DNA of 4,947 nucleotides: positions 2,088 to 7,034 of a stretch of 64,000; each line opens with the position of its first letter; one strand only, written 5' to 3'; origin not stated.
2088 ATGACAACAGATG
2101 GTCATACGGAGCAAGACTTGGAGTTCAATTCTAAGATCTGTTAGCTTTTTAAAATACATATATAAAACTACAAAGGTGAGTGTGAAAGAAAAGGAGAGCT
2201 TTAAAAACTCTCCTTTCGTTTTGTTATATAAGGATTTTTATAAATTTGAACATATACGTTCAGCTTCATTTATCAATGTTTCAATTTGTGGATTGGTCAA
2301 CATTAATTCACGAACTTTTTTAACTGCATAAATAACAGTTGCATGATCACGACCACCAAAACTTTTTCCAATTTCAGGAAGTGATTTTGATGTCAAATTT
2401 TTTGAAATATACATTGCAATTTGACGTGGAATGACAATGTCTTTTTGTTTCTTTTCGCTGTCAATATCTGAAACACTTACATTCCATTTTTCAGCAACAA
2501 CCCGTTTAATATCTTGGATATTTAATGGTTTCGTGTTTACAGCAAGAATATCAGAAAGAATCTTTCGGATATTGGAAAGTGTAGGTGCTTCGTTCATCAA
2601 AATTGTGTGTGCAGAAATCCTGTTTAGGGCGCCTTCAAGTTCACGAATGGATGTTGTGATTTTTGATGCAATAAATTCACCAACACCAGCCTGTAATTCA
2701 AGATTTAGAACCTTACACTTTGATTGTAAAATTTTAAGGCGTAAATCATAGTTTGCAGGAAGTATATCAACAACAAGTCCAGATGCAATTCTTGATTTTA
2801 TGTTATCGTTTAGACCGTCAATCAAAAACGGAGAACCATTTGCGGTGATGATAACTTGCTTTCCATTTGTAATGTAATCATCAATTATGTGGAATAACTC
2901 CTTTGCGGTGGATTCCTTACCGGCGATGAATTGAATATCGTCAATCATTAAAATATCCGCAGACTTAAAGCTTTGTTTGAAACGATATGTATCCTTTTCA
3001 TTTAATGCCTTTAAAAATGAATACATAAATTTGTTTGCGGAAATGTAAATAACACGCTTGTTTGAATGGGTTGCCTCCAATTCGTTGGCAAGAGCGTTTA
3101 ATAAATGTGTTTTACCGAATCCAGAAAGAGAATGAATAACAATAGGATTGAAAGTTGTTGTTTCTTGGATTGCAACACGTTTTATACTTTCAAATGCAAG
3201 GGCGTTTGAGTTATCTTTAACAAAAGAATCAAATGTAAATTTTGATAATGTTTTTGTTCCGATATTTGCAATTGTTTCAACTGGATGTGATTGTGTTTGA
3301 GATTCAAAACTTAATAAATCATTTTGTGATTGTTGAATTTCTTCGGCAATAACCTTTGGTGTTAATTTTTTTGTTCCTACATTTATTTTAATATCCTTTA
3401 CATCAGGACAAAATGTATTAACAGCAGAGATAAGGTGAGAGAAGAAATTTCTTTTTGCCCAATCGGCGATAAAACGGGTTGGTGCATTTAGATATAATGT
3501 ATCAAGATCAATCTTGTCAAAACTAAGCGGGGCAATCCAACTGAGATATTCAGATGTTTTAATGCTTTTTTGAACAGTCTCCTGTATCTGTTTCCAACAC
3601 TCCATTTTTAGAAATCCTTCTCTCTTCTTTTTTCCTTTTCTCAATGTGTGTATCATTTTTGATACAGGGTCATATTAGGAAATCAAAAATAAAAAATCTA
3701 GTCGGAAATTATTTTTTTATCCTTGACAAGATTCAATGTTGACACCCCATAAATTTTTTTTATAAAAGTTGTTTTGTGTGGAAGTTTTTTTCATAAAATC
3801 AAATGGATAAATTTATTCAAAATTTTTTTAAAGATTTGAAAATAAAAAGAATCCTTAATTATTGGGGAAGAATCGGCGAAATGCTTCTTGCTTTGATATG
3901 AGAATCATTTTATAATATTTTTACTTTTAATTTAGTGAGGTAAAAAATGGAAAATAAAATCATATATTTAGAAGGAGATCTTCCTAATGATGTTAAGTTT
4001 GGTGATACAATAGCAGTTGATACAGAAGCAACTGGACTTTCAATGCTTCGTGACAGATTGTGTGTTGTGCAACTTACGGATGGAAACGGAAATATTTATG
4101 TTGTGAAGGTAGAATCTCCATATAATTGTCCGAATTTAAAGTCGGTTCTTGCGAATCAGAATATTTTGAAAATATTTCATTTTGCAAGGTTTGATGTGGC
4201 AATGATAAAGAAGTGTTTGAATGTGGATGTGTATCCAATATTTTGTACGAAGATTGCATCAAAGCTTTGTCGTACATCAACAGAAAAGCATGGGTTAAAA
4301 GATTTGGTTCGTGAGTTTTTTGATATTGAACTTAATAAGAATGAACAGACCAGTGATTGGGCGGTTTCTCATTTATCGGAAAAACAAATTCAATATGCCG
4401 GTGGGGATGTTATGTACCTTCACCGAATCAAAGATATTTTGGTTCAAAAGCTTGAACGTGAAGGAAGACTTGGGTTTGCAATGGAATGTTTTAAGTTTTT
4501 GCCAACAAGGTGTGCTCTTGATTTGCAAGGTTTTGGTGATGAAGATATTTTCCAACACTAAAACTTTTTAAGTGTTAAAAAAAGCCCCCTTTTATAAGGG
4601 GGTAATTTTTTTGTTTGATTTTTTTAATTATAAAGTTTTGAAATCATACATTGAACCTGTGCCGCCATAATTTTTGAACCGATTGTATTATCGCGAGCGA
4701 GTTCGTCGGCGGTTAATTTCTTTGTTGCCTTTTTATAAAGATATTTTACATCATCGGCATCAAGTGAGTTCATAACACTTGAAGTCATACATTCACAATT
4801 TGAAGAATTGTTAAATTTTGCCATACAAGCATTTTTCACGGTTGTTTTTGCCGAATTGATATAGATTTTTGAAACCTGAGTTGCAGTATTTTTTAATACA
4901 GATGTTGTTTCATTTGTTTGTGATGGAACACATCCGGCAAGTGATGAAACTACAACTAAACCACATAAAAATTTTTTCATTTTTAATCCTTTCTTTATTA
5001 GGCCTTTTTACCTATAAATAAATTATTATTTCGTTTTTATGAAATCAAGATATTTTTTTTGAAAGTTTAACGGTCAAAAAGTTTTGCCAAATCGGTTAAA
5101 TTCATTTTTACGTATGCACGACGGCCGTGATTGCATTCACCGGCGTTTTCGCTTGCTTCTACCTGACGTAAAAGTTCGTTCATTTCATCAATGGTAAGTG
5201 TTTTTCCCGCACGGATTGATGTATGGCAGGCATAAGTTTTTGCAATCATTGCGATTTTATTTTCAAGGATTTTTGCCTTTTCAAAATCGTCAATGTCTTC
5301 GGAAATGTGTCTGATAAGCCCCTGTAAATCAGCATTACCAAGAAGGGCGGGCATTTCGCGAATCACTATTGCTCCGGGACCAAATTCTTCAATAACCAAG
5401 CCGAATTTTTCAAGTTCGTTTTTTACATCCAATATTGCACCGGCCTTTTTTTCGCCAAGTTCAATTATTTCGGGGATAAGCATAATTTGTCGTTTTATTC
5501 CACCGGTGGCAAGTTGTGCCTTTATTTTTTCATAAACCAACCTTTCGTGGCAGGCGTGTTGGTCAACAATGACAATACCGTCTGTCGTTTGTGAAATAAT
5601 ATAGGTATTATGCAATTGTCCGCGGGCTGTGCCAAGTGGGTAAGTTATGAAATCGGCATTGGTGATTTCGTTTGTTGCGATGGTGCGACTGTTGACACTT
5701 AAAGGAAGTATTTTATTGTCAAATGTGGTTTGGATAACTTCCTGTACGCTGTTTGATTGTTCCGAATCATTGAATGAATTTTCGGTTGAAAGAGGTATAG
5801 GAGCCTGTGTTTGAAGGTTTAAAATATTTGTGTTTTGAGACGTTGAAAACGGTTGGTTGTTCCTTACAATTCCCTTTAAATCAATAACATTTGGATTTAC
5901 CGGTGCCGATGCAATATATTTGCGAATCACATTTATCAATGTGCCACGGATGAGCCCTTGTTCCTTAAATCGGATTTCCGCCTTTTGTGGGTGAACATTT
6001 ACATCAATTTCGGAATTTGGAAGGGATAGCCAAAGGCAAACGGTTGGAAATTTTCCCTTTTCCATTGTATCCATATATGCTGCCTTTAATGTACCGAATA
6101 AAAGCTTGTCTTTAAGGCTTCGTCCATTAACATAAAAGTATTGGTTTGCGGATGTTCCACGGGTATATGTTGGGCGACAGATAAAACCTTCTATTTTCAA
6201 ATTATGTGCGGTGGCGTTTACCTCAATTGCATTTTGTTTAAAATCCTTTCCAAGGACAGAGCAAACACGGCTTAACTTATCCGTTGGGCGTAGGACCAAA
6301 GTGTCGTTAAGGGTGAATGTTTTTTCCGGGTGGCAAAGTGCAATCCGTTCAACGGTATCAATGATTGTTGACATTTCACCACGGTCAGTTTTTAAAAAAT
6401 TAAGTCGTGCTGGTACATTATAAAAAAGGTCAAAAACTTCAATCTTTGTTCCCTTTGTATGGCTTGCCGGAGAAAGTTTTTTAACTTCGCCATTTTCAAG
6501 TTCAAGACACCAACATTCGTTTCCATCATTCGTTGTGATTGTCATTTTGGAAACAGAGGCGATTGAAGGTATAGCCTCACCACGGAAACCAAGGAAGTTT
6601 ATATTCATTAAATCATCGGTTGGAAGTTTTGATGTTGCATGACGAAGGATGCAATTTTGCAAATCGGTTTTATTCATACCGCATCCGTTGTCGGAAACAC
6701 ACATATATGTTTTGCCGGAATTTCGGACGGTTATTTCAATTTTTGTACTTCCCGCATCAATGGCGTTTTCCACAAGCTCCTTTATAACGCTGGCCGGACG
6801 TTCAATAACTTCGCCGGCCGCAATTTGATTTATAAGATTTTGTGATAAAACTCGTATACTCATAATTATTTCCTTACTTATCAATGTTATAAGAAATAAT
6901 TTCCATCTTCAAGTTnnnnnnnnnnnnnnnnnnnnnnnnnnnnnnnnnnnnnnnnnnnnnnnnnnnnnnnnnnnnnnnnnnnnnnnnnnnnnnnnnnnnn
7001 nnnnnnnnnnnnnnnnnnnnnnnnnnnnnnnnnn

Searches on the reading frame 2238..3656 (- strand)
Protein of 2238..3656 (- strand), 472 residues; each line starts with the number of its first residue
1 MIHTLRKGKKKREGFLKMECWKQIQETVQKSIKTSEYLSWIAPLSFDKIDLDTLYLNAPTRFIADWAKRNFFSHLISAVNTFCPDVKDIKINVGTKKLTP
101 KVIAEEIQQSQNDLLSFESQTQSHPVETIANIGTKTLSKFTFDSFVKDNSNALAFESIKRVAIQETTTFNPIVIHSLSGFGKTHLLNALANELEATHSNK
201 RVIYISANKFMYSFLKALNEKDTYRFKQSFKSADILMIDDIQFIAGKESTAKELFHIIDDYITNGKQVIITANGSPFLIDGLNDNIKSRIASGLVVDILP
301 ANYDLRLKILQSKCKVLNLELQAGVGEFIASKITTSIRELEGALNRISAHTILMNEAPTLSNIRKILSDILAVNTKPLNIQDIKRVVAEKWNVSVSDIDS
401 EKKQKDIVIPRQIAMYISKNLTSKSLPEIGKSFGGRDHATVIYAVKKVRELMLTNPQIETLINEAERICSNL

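Call 73: search_protein_families(library=pfam, proteins=[window:2238-3656:-], max_evalue=0.00001)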
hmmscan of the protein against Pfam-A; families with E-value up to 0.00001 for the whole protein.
window:2238-3656:- (472 aa): 5 families
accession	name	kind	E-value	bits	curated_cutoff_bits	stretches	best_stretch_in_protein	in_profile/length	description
PF00308.24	Bac_DnaA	-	1.1e-49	169.2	23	1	139-297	4-162/162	Bacterial DnaA ATPAse domain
PF08299.17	Bac_DnaA_C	-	8.5e-29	99.8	31.5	1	380-448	1-69/69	Bacterial dnaA protein helix-turn-helix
PF11638.13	DnaA_N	-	1e-14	54.4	24.6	1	19-79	2-63/65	DnaA N-terminal domain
PF01695.23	IstB_IS21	-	2.7e-09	37.3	24.1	1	170-274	93-194/238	IstB-like ATP binding protein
PF00004.35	AAA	-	2e-08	35.2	21.2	1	175-280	4-115/131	ATPase family associated with various cellular activities (AAA)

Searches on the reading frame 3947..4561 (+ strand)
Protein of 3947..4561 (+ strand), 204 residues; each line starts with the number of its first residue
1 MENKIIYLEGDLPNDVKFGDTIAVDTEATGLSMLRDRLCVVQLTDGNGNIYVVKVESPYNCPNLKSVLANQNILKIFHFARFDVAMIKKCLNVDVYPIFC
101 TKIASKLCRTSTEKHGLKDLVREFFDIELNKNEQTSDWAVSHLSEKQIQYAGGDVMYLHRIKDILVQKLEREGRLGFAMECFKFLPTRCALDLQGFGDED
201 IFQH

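Call 73: search_protein_families(library=pfam, proteins=[window:3947-4561:+], max_evalue=0.00001)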
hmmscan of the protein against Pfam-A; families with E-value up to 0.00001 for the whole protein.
window:3947-4561:+ (204 aa): 1 family
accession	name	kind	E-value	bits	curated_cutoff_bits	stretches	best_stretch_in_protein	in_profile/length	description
PF01612.26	DNA_pol_A_exo1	-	2.8e-40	138.4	23.6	1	19-170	20-173/173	3'-5' exonuclease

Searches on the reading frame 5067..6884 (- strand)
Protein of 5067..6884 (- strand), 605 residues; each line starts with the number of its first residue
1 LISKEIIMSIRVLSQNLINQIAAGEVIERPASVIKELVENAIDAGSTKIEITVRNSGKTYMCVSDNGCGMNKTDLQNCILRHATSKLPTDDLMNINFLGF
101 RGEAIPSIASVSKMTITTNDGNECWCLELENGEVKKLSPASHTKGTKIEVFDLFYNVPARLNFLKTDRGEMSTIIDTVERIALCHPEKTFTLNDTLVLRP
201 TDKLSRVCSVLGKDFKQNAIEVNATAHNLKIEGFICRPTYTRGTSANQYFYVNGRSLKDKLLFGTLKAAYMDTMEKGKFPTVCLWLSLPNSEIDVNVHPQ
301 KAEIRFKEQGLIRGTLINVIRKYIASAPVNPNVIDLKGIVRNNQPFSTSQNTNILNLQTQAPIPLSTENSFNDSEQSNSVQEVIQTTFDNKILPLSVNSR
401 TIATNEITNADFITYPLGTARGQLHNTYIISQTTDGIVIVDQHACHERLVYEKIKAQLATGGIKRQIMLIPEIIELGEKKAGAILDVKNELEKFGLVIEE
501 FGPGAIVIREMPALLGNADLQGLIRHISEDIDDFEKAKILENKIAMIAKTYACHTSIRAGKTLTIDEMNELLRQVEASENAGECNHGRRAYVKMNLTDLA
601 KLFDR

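Call 32: search_protein_families(library=ncbifam, proteins=[window:5067-6884:-], max_evalue=0.00001)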
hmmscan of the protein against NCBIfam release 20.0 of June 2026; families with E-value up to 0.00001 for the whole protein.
window:5067-6884:- (605 aa): 9 families
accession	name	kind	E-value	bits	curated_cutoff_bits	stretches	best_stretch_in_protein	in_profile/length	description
NF000953.0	PRK00095.2-4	equivalog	5.5e-213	709.3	693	1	8-605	1-610/611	DNA mismatch repair endonuclease MutL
NF000952.0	PRK00095.2-2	subfamily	9e-191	635.5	840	1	8-605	1-622/623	DNA mismatch repair endonuclease MutL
NF000949.0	PRK00095.1-2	equivalog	1.2e-171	573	750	1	7-605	4-632/634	DNA mismatch repair endonuclease MutL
TIGR00585.2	mutl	equivalog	4.9e-159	530.8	180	1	10-531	1-553/555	DNA mismatch repair endonuclease MutL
NF000950.0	PRK00095.1-3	equivalog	3.9e-127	425.3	756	2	9-389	3-388/641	DNA mismatch repair endonuclease MutL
NF000948.0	PRK00095.1-1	equivalog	6.1e-107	359.1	701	1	8-575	1-602/625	DNA mismatch repair endonuclease MutL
NF000951.0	PRK00095.2-1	equivalog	4.1e-90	303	391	2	8-330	3-338/559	DNA mismatch repair endonuclease MutL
NF000954.0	PRK00095.2-5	equivalog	1.4e-73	248.2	937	1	9-528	6-521/588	DNA mismatch repair endonuclease MutL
NF050001.1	restrict_BbrUII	equivalog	1.6e-07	30.3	550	1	31-82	22-71/659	BbrUII/HgiDII family restriction enzyme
